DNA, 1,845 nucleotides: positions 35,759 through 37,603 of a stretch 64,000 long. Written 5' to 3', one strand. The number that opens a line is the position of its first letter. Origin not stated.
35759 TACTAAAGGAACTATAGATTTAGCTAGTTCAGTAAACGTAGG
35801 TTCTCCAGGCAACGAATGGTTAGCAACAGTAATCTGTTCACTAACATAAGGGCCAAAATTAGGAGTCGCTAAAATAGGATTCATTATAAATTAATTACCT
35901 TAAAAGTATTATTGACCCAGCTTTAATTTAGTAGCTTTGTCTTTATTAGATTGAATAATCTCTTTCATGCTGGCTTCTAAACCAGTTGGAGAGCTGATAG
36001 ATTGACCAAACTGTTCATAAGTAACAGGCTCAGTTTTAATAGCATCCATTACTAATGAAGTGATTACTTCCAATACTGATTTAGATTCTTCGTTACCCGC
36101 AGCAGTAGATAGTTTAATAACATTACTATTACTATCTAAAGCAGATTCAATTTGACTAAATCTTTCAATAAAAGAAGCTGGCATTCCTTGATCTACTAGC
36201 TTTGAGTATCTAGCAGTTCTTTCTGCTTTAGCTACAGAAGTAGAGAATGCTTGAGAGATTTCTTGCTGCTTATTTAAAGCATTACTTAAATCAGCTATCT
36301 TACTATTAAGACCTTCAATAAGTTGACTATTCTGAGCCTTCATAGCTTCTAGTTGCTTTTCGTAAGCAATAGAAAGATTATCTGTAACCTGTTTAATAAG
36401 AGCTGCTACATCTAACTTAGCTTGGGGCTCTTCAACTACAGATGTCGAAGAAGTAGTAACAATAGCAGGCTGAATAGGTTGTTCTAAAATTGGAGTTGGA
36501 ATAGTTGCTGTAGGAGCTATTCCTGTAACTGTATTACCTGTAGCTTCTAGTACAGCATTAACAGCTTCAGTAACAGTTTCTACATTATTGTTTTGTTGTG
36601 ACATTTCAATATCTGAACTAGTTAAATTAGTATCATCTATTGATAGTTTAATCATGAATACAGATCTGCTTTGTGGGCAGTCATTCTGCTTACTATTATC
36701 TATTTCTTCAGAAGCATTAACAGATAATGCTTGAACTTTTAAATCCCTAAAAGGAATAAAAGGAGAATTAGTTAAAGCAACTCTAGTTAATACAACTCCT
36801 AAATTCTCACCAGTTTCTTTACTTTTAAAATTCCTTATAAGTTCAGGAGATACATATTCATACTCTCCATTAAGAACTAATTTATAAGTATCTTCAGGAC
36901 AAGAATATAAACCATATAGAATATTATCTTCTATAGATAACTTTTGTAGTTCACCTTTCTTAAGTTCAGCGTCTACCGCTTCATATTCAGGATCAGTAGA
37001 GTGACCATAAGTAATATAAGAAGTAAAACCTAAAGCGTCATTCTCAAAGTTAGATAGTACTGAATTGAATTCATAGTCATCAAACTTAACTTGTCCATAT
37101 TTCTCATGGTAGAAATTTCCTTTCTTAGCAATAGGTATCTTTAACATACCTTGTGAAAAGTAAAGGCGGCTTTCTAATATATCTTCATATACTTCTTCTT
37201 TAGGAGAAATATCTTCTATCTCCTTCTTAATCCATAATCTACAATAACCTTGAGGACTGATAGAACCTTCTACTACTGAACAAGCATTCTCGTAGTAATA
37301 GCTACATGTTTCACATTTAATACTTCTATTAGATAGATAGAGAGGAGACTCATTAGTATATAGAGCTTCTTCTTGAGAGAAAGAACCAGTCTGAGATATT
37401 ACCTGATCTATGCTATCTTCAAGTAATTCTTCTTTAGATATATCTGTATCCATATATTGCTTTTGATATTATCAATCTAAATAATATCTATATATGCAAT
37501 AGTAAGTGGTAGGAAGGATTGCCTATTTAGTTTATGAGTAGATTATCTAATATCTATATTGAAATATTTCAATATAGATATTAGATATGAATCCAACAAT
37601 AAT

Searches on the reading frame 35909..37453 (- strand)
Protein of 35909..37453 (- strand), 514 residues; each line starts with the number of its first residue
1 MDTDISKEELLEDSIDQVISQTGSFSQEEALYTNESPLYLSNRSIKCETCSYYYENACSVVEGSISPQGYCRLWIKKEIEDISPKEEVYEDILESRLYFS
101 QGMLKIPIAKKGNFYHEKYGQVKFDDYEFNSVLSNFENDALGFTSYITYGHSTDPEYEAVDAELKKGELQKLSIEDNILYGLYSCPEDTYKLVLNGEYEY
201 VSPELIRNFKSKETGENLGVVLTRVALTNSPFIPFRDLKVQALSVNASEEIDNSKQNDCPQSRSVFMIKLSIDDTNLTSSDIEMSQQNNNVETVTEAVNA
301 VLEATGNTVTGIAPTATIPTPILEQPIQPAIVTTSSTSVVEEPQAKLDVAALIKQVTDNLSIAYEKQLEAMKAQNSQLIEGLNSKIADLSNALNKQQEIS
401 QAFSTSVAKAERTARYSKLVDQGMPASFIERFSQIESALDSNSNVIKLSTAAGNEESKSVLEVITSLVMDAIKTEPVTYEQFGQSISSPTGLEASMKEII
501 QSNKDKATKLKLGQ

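Call 10: search_protein_families(library=phrogs, proteins=[window:35909-37453:-], max_evalue=0.001)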
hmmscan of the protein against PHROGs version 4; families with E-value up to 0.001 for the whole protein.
window:35909-37453:- (514 aa): 2 families
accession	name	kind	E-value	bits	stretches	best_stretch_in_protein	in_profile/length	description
phrog_32941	-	unknown function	5.6e-60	204.6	2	99-246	78-235/450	-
phrog_35676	-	unknown function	0.00031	22.1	1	159-199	38-76/83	-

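Call 11: search_protein_families(library=pfam, proteins=[window:35909-37453:-], max_evalue=0.01)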
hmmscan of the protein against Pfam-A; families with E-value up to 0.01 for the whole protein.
window:35909-37453:- (514 aa): 1 family
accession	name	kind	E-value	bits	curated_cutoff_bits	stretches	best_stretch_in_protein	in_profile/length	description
PF18476.7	PIN_8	-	0.0032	17.9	26.1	1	343-482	17-151/227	PIN like domain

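Call 17: find_related_loci(query=window:35909-37453:-, collection=viral_contigs, flank=4000)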
Query window:35909-37453:- (514 aa) in viral_contigs; peptide patterns used: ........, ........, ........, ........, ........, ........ (x = any residue, [..] = any of these).
4 stretches matched a pattern, but none encodes a relative of the query by tblastn (E <= 1e-3).

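Call 28: search_dna_similar(query=window:35909-37453:-, collection=phages, mode=protein, max_rows=30)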
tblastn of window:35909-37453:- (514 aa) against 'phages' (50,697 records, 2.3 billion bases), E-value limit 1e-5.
Records with a match: 15; places in all: 15; records where one place covers at least 80% of the query: 0.
Best place of each record, by identity: <60% 15.
By first word of the organism name: Microcystis 8; Bacteriophage 4; Cyanophage 1; Microcoleus 1; Campylobacter 1.
By host as written in the record: Microcystis aeruginosa FACHB524 4; - 3; Helicobacter pullorum 3; Microcystis aeruginosa 2; Cyanobacteria 1; Campylobacter coli CAN 10 1; Helicobacter apodemus MIT-03-7007 genome 1.
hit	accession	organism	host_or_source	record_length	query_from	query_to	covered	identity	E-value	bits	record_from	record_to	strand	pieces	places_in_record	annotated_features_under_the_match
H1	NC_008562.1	Microcystis phage LMM01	-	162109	101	512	58%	41.9%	2e-32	244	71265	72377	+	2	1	hypothetical protein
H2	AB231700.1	Microcystis phage LMM01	-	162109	101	512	58%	41.9%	2e-32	244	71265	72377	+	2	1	hypothetical protein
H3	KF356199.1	Microcystis phage MaMV-DC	Microcystis aeruginosa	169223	101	512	58%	41.6%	1e-32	241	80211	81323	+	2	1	hypothetical protein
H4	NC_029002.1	Microcystis phage MaMV-DC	Microcystis aeruginosa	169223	101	512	58%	41.6%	1e-32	241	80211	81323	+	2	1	hypothetical protein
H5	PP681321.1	Microcystis phage MaMV-CH01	Microcystis aeruginosa FACHB524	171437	101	512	58%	41.6%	2e-32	241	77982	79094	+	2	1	hypothetical protein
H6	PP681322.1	Microcystis phage MaMV-CH02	Microcystis aeruginosa FACHB524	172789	101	512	58%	41.6%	2e-32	241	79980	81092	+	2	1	hypothetical protein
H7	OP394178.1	Cyanophage MaMV-DH01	Cyanobacteria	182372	101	512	58%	41.6%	2e-32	241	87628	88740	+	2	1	hypothetical protein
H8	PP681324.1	Microcystis phage MaMV-DL02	Microcystis aeruginosa FACHB524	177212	101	512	58%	41.6%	2e-32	239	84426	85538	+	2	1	hypothetical protein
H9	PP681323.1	Microcystis phage MaMV-DL01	Microcystis aeruginosa FACHB524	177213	101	512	58%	41.6%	2e-32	239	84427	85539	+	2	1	hypothetical protein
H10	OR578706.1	Microcoleus phage My-WqHQDG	river water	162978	93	457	71%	26.5%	5e-29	127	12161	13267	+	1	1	hypothetical protein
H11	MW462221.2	Campylobacter phage CAM-P21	Campylobacter coli CAN 10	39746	106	233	25%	32.0%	4e-8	62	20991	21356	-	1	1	hypothetical protein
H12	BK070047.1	Bacteriophage sp.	Helicobacter apodemus MIT-03-7007 genome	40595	104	233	25%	29.3%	7e-7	58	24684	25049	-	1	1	hypothetical protein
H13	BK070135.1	Bacteriophage sp.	Helicobacter pullorum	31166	104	233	25%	28.5%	6e-6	55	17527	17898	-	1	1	hypothetical protein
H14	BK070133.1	Bacteriophage sp.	Helicobacter pullorum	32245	104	233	25%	28.5%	7e-6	55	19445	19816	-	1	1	hypothetical protein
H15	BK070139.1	Bacteriophage sp.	Helicobacter pullorum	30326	104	233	25%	28.5%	7e-6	55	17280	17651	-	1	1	hypothetical protein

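Call 29: get_annotated_region(hit=H1, flank=5000)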
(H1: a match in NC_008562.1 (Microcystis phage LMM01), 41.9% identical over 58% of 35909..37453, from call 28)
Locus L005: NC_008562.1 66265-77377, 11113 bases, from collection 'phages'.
description: Microcystis phage Ma-LMM01 DNA, complete genome.
organism: Microcystis phage LMM01 (NCBI taxid 2856824)
taxonomy: Viruses; Duplodnaviria; Heunggongvirae; Uroviricota; Caudoviricetes; Fukuivirus; Fukuivirus LMM01
host: -; source: -; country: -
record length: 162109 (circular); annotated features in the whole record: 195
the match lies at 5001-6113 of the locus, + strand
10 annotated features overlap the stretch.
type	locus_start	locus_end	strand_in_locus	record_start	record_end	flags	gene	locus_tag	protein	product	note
CDS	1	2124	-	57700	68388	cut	-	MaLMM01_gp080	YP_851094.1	hypothetical protein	FEIS:MAP_080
CDS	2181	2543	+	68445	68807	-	-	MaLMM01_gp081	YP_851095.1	hypothetical protein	FEIS:MAP_081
CDS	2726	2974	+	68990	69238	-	-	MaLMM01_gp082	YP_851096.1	hypothetical protein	FEIS:MAP_082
CDS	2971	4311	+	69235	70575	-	-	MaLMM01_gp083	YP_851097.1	tail protein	FEIS:MAP_083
CDS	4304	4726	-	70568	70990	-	-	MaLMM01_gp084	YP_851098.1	hypothetical protein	FEIS:MAP_084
CDS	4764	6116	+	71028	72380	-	-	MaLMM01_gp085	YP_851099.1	hypothetical protein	FEIS:MAP_085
CDS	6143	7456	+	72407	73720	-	-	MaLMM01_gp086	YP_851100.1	major head protein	FEIS:MAP_086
CDS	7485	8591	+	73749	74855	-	-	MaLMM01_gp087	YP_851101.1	hypothetical protein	FEIS:MAP_087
CDS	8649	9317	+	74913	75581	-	-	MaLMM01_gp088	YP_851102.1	hypothetical protein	FEIS:MAP_088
CDS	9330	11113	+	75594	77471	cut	-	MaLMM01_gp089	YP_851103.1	hypothetical protein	FEIS:MAP_089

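Call 30: get_annotated_region(hit=H10, flank=5000)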
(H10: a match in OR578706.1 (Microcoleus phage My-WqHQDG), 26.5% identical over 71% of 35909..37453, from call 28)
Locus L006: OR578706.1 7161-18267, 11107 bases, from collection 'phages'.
description: Microcoleus phage My-WqHQDG, partial genome.
organism: Microcoleus phage My-WqHQDG (NCBI taxid 3084964)
taxonomy: Viruses; Duplodnaviria; Heunggongvirae; Uroviricota; Caudoviricetes
host: -; source: river water; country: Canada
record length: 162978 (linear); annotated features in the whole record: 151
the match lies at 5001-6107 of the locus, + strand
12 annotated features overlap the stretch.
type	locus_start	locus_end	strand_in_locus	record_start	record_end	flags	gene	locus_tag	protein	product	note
CDS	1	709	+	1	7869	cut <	-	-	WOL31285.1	hypothetical protein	-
CDS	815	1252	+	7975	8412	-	-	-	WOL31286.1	hypothetical protein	-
CDS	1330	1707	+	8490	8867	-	-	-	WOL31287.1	hypothetical protein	-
CDS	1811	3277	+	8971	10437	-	-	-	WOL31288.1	hypothetical protein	-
CDS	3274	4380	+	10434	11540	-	-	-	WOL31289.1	hypothetical protein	-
CDS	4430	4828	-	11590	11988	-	-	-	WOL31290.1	hypothetical protein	-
CDS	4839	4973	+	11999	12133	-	-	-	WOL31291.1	hypothetical protein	-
CDS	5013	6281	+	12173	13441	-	-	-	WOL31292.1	hypothetical protein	-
CDS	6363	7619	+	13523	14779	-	-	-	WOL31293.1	hypothetical protein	-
CDS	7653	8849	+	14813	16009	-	-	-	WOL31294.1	hypothetical protein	-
CDS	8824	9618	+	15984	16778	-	-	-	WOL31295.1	hypothetical protein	-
CDS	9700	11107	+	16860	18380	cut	-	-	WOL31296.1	hypothetical protein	-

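Call 32: find_related_loci(query=window:35909-37453:-, collection=genome_contigs, flank=10000)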
Query window:35909-37453:- (514 aa) in genome_contigs; peptide patterns used: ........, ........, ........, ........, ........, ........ (x = any residue, [..] = any of these).
83 stretches matched a pattern, but none encodes a relative of the query by tblastn (E <= 1e-3).

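Call 33: find_homologous_proteins(query=window:35909-37453:-, max_evalue=1e-10)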
Query window:35909-37453:- (514 aa): 95 proteins with E <= 1e-10 among 8000 candidates.
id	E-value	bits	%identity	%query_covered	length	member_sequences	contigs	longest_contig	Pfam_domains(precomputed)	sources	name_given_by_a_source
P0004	0.0e+0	1103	100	100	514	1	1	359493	-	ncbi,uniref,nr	ncbi:hypothetical protein H6G33_09385 [Calothrix sp. FACHB-1219]|uniref:hypothetical protein n=1 Tax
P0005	1.4e-101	359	40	99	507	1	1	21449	-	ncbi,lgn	-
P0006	4.7e-96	340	40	85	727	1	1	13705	PF19846.5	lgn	-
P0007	2.8e-95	338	41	88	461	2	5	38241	-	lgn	-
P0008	4.7e-94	334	39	81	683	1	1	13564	PF19846.5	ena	-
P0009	2.8e-91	325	37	81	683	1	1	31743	PF19846.5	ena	-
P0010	2.3e-90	322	39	83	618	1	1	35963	-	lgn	-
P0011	3.1e-90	321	37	80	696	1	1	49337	PF19846.5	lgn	-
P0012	2.5e-88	315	42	82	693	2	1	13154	PF19846.5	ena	-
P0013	2.1e-87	312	42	84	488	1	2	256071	-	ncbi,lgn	-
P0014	5.2e-86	307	41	84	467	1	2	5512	-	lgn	-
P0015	5.2e-86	307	39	82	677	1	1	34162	PF19846.5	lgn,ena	-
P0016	7.2e-86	307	42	81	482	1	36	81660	-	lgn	-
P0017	1.3e-85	306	43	82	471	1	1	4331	-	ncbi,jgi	jgi:hypothetical protein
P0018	1.6e-85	306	39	82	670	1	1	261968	PF19846.5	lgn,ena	-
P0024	2.9e-84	302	36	98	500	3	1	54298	-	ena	-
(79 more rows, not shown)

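Call 39: find_encoding_contigs(protein=P0005, flank=10000, max_places=2)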
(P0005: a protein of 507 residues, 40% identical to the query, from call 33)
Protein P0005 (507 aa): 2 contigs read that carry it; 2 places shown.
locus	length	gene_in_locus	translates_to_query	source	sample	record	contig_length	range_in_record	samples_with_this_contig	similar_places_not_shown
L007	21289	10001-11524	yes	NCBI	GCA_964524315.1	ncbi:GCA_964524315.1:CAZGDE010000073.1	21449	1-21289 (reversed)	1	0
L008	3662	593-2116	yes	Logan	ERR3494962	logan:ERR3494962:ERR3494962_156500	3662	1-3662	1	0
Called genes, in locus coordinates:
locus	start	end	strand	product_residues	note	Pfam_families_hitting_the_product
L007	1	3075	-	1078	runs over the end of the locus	?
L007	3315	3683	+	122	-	-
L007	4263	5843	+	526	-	PF06074:Portal_Mu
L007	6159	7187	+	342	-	-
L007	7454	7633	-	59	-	PF18480:DUF5615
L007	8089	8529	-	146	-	-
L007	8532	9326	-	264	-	PF00089:Trypsin, PF13365:Trypsin_2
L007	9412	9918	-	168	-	PF00210:Ferritin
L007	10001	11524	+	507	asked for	-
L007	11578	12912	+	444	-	PF03864:Phage_cap_E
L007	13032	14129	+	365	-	-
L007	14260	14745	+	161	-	-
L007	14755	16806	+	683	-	-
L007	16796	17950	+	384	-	PF12789:PTR (weak)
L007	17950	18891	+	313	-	-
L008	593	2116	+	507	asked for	-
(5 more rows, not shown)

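Call 40: find_encoding_contigs(protein=P0013, flank=10000, max_places=2)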
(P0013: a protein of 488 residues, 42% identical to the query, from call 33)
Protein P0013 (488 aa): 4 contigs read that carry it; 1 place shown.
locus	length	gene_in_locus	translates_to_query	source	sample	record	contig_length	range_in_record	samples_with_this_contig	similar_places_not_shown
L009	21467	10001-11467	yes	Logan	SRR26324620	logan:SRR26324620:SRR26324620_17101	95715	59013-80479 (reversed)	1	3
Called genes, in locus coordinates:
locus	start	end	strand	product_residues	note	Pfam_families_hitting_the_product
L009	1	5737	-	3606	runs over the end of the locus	-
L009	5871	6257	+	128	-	-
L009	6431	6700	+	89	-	-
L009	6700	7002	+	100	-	-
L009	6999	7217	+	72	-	PF24729:Acb2_Tad1_hairpin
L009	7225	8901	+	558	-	PF06074:Portal_Mu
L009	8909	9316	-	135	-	-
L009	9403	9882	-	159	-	PF00210:Ferritin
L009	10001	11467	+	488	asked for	-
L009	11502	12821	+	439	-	PF03864:Phage_cap_E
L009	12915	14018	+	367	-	-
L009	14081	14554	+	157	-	-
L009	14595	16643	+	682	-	-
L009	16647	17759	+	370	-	-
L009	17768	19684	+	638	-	-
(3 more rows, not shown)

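Call 41: find_encoding_contigs(protein=P0024, flank=10000, max_places=2)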
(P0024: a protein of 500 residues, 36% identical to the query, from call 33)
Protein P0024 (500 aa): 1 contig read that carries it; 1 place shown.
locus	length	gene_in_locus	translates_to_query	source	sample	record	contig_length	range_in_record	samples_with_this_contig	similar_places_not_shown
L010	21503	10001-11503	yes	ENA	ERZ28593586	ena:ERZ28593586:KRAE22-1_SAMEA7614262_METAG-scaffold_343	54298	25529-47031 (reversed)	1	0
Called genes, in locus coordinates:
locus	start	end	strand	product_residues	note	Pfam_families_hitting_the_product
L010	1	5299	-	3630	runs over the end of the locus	-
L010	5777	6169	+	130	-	-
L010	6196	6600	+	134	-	-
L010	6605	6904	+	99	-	-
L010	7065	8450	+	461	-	PF06074:Portal_Mu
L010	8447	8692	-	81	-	-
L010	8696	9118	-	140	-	-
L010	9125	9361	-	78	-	-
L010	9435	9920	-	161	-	PF00210:Ferritin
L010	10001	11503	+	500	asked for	-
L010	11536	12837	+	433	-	-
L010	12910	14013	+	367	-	-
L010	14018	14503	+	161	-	-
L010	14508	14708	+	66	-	-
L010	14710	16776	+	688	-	PF02839:CBM_5_12 (faint)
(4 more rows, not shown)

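Call 46: find_related_loci(query=A1, collection=metagenome_contigs, flank=3000)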
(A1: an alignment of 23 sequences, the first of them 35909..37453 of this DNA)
Query A1 (514 aa) in metagenome_contigs; peptide patterns used: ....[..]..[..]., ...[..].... (x = any residue, [..] = any of these).
110 stretches matched a pattern; 17 encode a relative of the query (tblastn E <= 1e-3); 17 distinct loci.
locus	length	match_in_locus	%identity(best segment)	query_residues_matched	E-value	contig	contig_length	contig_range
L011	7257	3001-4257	40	99-510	3e-86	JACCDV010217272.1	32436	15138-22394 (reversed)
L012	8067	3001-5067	37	4-512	5e-80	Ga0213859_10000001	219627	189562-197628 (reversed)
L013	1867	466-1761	34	104-509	2e-70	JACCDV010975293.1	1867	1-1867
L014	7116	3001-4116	36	101-512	2e-64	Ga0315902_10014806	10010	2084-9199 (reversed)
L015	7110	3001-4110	35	101-512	6e-64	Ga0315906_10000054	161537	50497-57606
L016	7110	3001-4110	35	101-512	2e-63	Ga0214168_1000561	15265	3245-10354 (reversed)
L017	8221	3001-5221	34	99-482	4e-60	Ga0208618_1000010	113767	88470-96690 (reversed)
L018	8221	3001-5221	34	99-482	3e-60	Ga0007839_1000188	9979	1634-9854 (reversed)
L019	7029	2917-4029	35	101-512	3e-59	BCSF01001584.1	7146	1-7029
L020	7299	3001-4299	31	103-510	1e-54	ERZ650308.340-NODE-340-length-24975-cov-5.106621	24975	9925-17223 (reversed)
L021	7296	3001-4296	29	99-509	3e-52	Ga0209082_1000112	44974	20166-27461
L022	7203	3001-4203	30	100-509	2e-46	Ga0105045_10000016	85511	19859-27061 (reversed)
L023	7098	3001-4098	32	95-509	6e-65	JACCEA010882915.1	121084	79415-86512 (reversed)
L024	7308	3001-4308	30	104-508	1e-51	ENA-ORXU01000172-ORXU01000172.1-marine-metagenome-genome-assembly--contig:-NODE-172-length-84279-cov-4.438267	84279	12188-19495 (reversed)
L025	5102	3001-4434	42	100-510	2e-37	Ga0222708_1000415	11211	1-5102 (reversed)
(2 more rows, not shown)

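Call 47: find_related_loci(query=A1, collection=viral_contigs, flank=3000)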
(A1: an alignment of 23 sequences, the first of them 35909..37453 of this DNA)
Query A1 (514 aa) in viral_contigs; peptide patterns used: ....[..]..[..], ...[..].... (x = any residue, [..] = any of these).
85 stretches matched a pattern; 29 encode a relative of the query (tblastn E <= 1e-3); 29 distinct loci.
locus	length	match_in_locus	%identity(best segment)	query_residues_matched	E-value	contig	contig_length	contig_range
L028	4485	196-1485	41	99-512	9e-97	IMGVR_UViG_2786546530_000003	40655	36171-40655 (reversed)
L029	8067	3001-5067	37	4-512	8e-80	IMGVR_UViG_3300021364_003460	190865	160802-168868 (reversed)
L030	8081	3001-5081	38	25-509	2e-79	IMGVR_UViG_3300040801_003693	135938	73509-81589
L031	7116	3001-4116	36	101-512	4e-64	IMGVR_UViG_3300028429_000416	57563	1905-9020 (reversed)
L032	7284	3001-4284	33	103-509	1e-63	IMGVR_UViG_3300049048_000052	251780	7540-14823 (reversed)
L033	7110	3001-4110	35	101-512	1e-63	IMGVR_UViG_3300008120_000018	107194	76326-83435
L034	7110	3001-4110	35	101-512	4e-63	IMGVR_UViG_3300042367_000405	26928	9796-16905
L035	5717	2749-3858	34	101-512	4e-63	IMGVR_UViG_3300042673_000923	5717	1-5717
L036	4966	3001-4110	35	101-512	3e-63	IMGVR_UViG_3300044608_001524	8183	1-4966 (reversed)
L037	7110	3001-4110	35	101-512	4e-63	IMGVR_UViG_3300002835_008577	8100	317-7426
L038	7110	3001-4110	35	101-512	4e-63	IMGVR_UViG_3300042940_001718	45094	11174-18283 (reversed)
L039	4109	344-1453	34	101-512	2e-61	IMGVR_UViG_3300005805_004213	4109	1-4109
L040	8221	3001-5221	34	99-482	6e-60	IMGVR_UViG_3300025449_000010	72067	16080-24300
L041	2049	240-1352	34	101-512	5e-59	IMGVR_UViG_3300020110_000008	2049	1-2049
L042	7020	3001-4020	36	133-512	3e-55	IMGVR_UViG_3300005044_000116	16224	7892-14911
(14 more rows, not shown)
